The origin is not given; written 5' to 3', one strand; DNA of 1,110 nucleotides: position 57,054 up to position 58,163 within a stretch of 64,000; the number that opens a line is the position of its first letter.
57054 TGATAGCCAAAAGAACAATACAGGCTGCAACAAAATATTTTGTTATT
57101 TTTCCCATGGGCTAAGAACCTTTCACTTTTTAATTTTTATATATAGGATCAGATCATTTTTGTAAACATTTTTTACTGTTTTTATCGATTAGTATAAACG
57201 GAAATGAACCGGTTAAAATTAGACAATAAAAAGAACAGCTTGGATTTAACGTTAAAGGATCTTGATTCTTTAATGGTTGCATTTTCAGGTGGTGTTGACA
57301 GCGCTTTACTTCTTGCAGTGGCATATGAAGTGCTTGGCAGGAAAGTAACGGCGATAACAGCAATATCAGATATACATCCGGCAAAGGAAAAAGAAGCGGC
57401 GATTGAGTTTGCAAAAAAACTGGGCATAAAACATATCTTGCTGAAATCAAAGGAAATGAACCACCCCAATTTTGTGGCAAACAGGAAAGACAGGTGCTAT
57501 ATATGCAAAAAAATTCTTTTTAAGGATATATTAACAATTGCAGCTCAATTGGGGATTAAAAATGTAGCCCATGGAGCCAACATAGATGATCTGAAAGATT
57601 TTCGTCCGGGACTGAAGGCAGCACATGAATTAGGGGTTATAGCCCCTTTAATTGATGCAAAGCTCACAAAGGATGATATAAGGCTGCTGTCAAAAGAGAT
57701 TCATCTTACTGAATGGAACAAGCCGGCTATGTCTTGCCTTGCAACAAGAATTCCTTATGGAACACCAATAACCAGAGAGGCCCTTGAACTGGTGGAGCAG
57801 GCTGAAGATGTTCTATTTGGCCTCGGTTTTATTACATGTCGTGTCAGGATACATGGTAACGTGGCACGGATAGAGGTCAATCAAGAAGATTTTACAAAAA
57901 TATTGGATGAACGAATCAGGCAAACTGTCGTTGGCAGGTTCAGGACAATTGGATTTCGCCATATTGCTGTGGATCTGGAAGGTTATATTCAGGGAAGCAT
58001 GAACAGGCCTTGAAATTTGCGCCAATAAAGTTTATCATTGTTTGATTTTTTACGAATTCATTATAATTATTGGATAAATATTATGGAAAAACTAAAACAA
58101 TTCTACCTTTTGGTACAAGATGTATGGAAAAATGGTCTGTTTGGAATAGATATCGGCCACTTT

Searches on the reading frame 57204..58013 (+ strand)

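Call 64: search_protein_families(library=pfam, proteins=[window:57204-58013:+], max_evalue=0.001)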
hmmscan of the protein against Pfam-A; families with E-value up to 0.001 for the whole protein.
window:57204-58013:+ (269 aa): 5 families
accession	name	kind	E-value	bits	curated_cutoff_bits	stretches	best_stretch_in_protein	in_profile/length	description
PF06508.19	QueC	-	6.8e-07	29.4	22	1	24-85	3-63/210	Queuosine biosynthesis protein QueC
PF00764.25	Arginosuc_synth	-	2.5e-06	28.1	27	1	24-158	3-151/162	Arginosuccinate synthase N-terminal HUP domain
PF02540.23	NAD_synthase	-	1.1e-05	25.2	21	1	21-81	19-80/242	NAD synthase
PF00733.27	Asn_synthase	-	2.7e-05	24.4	21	1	23-83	20-80/354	Asparagine synthase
PF01171.26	ATP_bind_3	-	0.00021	21.5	27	1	23-97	2-84/182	PP-loop family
